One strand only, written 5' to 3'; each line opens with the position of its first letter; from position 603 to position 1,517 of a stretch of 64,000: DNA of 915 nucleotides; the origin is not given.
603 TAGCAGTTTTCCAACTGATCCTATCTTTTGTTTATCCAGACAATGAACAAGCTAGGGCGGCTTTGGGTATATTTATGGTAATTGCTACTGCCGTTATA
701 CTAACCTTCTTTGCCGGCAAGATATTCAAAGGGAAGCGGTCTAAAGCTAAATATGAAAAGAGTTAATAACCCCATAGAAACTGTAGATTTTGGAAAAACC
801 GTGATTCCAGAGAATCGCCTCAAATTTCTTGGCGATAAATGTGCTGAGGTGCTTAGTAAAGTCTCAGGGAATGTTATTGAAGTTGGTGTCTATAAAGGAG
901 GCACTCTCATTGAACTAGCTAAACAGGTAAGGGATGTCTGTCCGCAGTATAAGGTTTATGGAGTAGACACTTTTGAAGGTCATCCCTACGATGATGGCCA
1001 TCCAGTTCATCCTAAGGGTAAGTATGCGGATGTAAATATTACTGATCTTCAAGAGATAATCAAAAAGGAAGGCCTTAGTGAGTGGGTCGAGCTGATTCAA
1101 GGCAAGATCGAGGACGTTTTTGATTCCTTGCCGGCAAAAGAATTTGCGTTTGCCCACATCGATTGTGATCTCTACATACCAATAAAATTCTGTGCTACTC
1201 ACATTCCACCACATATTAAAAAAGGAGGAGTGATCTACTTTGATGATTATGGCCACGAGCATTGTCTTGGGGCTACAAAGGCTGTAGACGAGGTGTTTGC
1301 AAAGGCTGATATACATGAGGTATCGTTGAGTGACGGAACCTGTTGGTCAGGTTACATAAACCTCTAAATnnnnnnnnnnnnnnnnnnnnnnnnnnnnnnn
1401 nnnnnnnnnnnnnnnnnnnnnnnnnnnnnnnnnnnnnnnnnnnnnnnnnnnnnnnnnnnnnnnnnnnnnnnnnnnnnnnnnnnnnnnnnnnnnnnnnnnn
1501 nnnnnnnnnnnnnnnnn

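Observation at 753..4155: Compact low-G+C operon: TylF-like O-methyltransferase, unknown protein, NodU/CmcH carbamoyltransferase, HAD hydrolase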

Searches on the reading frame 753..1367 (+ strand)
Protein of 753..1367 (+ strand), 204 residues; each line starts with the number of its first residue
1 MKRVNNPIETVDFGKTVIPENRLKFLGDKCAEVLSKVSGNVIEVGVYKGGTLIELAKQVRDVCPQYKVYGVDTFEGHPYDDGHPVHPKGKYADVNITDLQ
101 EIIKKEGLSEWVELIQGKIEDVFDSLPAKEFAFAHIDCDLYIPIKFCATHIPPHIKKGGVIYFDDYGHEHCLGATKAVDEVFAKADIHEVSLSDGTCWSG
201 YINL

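Call 3: search_protein_families(library=pfam, proteins=[window:753-1367:+], max_evalue=0.01)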
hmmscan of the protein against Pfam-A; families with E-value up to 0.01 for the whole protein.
window:753-1367:+ (204 aa): 4 families
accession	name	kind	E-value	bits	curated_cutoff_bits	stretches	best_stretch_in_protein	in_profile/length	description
PF05711.17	TylF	-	6.3e-17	62.1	23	1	12-177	65-241/264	Macrocin-O-methyltransferase (TylF)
PF13578.12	Methyltransf_24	-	8e-15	56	26.3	1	42-166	1-105/105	Methyltransferase domain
PF01596.23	Methyltransf_3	-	0.00026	20.8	22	0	100-165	86-154/204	O-methyltransferase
PF13489.12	Methyltransf_23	-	0.0079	16.4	27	0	24-99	7-78/164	Methyltransferase domain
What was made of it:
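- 753..1367 (+): Short (204 aa) TylF/MycF/NovP-related SAM-dependent O-methyltransferase that lacks the N-terminal region of the characterised enzymes. Pfam TylF scores 62.1 bits against a cutoff of 23, matching profile positions 65-241 of 264 (call 3).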

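Call 4: search_protein_families(library=ncbifam, proteins=[window:753-1367:+], max_evalue=0.01)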
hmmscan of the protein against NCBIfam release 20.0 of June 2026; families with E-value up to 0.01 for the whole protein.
window:753-1367:+ (204 aa): 0 families

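Call 15: search_protein_families(library=phrogs, proteins=[window:753-1367:+], max_evalue=0.01)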
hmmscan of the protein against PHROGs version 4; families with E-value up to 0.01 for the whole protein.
window:753-1367:+ (204 aa): 3 families
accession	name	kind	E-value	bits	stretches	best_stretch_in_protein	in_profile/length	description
phrog_6608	-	other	1.1e-13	52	1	37-171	29-149/184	methyltransferase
phrog_2675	-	other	1.4e-12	47.8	1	4-192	285-469/599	DNA methyltransferase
phrog_8858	-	moron, auxiliary metabolic gene and host takeover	1.1e-06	28.7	1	7-184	216-375/395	glycosyltransferase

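Call 16: search_protein_families(library=padloc, proteins=[window:753-1367:+], max_evalue=0.01)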
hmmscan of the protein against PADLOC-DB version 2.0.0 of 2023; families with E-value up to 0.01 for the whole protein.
window:753-1367:+ (204 aa): 1 family
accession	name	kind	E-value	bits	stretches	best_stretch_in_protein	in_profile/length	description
PDLC04134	mad2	-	4.1e-06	23.9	1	39-73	293-321/492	mads_2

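Call 46: find_homologous_proteins(query=window:753-1364:+, max_evalue=0.00001)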
Query window:753-1364:+ (204 aa): 104 proteins with E <= 0.00001 among 259 candidates.
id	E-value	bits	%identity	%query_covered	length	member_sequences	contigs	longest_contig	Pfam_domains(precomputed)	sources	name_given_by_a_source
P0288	2.3e-137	474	100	100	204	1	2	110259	PF05711.18,PF13578.13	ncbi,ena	-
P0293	7.6e-101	354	74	100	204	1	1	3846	PF05711.18,PF13578.13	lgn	-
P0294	2.0e-92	327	65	99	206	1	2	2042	PF05711.18,PF13578.13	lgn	-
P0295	2.3e-91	323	69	99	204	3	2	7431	PF05711.18,PF13578.13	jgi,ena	-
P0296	8.6e-91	321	66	100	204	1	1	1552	PF05711.18,PF13578.13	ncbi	-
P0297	1.9e-89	317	64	100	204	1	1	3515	PF05711.18,PF13578.13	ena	-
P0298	8.5e-89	315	65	99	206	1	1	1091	PF05711.18,PF13578.13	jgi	-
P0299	5.4e-87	309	62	99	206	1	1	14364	PF05711.18,PF13578.13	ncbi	-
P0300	3.1e-84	300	61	100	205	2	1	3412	PF05711.18,PF13578.13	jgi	-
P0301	1.2e-83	298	64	99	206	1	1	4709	PF05711.18,PF13578.13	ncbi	-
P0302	3.0e-83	297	61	100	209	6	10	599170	PF05711.18,PF13578.13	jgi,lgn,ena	jgi:O-methyltransferase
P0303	4.5e-83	296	61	99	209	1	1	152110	PF05711.18,PF13578.13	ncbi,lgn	-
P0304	9.9e-83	295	62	100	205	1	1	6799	PF05711.18,PF13578.13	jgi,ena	-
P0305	1.8e-82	294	58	100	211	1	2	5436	PF05711.18,PF13578.13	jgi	jgi:O-methyltransferase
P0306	3.1e-82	293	59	100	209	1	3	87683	PF05711.18,PF13578.13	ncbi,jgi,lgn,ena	-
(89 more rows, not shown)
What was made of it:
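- On TylF/MycF/NovP O-methyltransferases: It belongs to a short subfamily of about 205-aa proteins (call 46).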

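Call 47: find_encoding_contigs(protein=P0293, flank=5000, max_places=2)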
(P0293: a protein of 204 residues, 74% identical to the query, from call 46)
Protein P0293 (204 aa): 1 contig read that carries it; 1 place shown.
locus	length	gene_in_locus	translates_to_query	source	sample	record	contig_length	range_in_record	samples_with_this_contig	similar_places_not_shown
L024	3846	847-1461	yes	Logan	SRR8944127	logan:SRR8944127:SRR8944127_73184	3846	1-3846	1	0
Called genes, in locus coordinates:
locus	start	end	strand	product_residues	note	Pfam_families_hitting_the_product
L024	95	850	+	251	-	PF00459:Inositol_P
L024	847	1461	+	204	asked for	PF05711:TylF, PF13578:Methyltransf_24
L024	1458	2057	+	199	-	PF00702:Hydrolase, PF12710:HAD (faint), PF13419:HAD_2, PF13242:Hydrolase_like (faint)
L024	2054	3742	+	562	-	PF02543:Carbam_trans_N, PF16861:Carbam_trans_C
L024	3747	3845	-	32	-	?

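Call 48: find_encoding_contigs(protein=P0302, flank=9000, max_places=4)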
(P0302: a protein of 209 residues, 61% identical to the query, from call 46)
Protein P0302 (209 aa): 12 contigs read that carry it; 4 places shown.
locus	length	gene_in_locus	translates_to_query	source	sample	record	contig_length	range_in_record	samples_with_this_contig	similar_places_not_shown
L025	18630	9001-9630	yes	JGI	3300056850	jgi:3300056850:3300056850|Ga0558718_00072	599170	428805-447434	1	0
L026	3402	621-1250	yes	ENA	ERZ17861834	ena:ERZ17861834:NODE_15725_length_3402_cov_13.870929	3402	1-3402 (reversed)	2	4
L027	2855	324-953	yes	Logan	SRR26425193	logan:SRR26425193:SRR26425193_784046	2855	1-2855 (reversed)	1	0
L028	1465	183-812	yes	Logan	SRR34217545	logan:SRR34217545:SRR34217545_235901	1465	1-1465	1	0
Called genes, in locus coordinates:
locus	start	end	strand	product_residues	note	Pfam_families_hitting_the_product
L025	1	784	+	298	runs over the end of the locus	PF01435:Peptidase_M48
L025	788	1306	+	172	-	-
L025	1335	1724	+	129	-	PF09685:MamF_MmsF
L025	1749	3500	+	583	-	PF10101:DUF2339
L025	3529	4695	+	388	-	PF02412:TSP_3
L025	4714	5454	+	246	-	-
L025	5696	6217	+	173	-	-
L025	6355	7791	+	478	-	PF00224:PK, PF02887:PK_C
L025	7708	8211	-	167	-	-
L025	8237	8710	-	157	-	-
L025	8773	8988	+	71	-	PF13560:HTH_31, PF01381:HTH_3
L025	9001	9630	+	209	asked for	PF05711:TylF, PF13578:Methyltransf_24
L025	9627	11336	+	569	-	PF02543:Carbam_trans_N, PF16861:Carbam_trans_C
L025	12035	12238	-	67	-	-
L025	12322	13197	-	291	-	-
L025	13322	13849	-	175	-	PF10881:DUF2726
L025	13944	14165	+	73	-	PF13560:HTH_31, PF01381:HTH_3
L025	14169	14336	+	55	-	-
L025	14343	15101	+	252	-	-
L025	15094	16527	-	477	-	PF28123:DUF8370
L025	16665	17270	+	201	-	-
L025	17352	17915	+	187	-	-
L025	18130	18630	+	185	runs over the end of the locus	PF01872:RibD_C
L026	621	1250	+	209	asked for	PF05711:TylF, PF13578:Methyltransf_24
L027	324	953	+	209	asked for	PF05711:TylF, PF13578:Methyltransf_24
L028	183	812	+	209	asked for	PF05711:TylF, PF13578:Methyltransf_24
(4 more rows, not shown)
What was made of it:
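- Methyltransferase-carbamoyltransferase overlap or abutment is conserved at 59-74% protein identity (calls 47, 48).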

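Call 55: find_related_loci(query=window:753-1364:+, collection=viral_contigs, flank=10000)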
Query window:753-1364:+ (204 aa) in viral_contigs; peptide patterns used: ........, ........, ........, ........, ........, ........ (x = any residue, [..] = any of these).
2 stretches matched a pattern, but none encodes a relative of the query by tblastn (E <= 1e-3).

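Call 62: search_dna_similar(query=window:753-1364:+, collection=plasmids, mode=protein, max_rows=15)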
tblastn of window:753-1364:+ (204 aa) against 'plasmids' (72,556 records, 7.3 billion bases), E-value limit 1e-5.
Records with a match: 31; places in all: 31; records where one place covers at least 80% of the query: 6.
Best place of each record, by identity: <60% 31.
By first word of the organism name: Rhizobium 9; Streptomyces 3; Nitratidesulfovibrio 3; Cupriavidus 2; Pseudodesulfovibrio 1; Acetoanaerobium 1; Agrobacterium 1; Indioceanicola 1; Leisingera 1; Pseudomonas 1; and 8 more.
By predicted mobility (MOB-suite, as given by PLSDB): non-mobilizable 26; mobilizable 3; conjugative 2.
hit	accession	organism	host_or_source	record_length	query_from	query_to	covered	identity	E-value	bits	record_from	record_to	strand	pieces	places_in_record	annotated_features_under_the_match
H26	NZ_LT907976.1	Pseudodesulfovibrio profundus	-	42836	16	198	90%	32.6%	4e-23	103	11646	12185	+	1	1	TylF/MycF/NovP-related O-methyltransferase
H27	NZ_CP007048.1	Rhizobium leguminosarum bv. trifolii WSM1689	root nodule of Trifolium uniflorum ...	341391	27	190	80%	32.0%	6e-13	74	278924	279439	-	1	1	TylF/MycF/NovP-related O-methyltransferase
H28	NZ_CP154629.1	Acetoanaerobium noterae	cell culture,Sludge of a digestion ...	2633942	22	183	79%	29.7%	4e-7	57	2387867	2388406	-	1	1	none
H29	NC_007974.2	Cupriavidus metallidurans CH34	-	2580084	29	186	77%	29.9%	4e-11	69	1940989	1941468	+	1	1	none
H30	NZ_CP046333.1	Cupriavidus metallidurans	sedimentation pond in a zinc factory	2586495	29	186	77%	29.9%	4e-11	69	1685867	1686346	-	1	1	none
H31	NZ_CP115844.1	Agrobacterium tumefaciens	willow,cell culture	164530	1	166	81%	28.0%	1e-6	55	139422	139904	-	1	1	TylF/MycF/NovP-related O-methyltransferase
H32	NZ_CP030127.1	Indioceanicola profundi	sediment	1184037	37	202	81%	27.8%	5e-8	59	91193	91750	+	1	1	none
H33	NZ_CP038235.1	Leisingera sp. NJS201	cell culture,Marine Biofilm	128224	22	184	80%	27.7%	1e-7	59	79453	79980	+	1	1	TylF/MycF/NovP-related O-methyltransferase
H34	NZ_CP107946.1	Streptomyces sp. NBC_00390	-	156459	28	182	76%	28.6%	1e-8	61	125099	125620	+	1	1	class I SAM-dependent methyltransferase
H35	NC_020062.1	Rhizobium tropici CIAT 899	Phaseolus vulgaris root nodule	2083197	14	180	82%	26.4%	1e-6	55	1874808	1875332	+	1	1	record has no annotation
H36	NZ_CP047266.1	Pseudomonas asturiensis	Stream water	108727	31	195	81%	26.5%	4e-6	54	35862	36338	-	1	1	class I SAM-dependent methyltransferase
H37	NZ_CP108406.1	Kitasatospora sp. NBC_01302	-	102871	28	182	76%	28.0%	9e-8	59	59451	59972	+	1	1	class I SAM-dependent methyltransferase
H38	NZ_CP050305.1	Rhizobium lusitanum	Oxytropis pumilio,cell culture,root ...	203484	34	166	65%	32.6%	2e-6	55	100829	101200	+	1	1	class I SAM-dependent methyltransferase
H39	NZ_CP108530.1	Streptomyces sp. NBC_01224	-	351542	28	182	76%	27.8%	2e-7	57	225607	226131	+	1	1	class I SAM-dependent methyltransferase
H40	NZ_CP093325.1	Bacillus sp. N5-665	whole organism,peat soil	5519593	16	174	78%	26.9%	4e-8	59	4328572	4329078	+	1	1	none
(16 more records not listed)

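Call 64: search_solved_structures(query=window:753-1364:+, max_evalue=0.01, show_alignments=2)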
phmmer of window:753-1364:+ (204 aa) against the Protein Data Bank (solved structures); distinct sequences matched with E-value up to 0.01: 9.
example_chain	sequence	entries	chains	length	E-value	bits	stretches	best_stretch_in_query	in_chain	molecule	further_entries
2wk1_A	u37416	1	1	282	9.5e-10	41.7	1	17-198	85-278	NOVP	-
4cdz_A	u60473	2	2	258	2.5e-09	40.4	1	18-191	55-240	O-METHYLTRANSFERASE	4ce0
5i10_A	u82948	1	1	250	2.5e-09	40.4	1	18-191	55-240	Probable O-methyltransferase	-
4x7u_A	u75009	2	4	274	1.2e-08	38.1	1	16-175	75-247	Mycinamicin III 3''-O-methyltransferase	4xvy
4xvz_A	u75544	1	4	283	1.3e-08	38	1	16-175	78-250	Mycinamicin III 3''-O-methyltransferase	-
4x7v_A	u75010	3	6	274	1.4e-08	37.9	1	16-175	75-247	Mycinamicin III 3''-O-methyltransferase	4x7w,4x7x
4x7y_B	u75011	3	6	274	1.6e-08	37.7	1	21-175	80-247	Mycinamicin III 3''-O-methyltransferase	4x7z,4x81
4gf5_A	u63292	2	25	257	7.1e-05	25.8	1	36-178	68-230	CalS11 | TDP-rhamnose 3'-O-methyltransferase (CalS11)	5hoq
3tos_A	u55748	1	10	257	7.1e-05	25.8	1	36-178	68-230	CalS11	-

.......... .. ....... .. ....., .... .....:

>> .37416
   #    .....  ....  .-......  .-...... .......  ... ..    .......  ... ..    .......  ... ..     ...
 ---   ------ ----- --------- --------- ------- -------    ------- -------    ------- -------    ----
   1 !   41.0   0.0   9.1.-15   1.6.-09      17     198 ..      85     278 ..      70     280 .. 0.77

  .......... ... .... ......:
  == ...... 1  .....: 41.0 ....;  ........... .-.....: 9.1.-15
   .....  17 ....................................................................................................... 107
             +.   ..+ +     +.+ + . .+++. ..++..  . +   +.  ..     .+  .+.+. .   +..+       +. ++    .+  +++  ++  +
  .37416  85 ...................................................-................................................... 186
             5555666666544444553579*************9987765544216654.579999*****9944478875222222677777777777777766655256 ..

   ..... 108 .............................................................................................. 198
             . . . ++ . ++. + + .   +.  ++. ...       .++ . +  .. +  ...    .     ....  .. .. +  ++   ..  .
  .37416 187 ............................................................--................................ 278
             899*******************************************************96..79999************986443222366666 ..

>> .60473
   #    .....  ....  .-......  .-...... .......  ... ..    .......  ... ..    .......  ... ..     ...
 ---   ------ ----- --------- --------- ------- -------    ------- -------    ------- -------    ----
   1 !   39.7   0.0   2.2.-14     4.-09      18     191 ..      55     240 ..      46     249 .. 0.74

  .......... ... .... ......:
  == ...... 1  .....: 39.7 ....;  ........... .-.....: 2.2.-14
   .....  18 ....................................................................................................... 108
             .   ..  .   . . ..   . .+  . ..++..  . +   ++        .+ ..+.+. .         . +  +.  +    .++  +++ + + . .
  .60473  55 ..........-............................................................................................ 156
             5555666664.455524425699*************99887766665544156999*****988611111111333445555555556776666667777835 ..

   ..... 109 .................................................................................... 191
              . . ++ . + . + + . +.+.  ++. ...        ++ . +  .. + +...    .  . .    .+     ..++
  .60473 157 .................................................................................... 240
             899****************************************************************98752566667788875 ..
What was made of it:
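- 753..1367 (+): Best PDB relatives are NovP 2wk1, MycF and CalS11, with the glycine-rich SAM motif and the DxDxY / DDY acidic motifs aligned (call 64).
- On TylF/MycF/NovP O-methyltransferases: The alignment with NovP keeps E.GV.kGG, idcDlY and fDDY (call 64).
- Closest known: NovP / NovN tailoring pair of novobiocin biosynthesis. Same: NovP is the best solved relative of the methyltransferase (9.5e-10, call 64).
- The methyltransferase aligns with NovP, MycF and CalS11, which are sugar O-methyltransferases (call 64). The closest solved relatives of the methyltransferase (NovP, MycF, CalS11) all methylate sugars (call 64).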

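Call 89: search_protein_families(library=ncbifam, proteins=[L024:95-847:+], max_evalue=0.001)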
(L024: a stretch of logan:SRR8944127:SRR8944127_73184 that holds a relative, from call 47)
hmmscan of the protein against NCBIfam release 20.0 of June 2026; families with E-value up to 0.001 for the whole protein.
L024:95-847:+ (251 aa): 5 families
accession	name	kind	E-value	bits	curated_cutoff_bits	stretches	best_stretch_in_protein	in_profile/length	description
TIGR02067.1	his_9_HisN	equivalog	7.7e-22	78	275.15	1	27-247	42-251/252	histidinol-phosphatase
NF009321.0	PRK12676.1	equivalog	2e-17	63.1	264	1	58-247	81-262/264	bifunctional fructose-bisphosphatase/inositol-phosphate phosphatase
NF008027.1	PRK10757.1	equivalog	1.3e-13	50.5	332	1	27-245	46-255/267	inositol-1-monophosphatase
NF010678.0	PRK14076.1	equivalog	3.3e-09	36.2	493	1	50-250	79-286/570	bifunctional NADP phosphatase/NAD kinase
TIGR01331.1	bisphos_cysQ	equivalog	0.00084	19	228.8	0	51-128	68-140/250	3'(2'),5'-bisphosphate nucleotidase CysQ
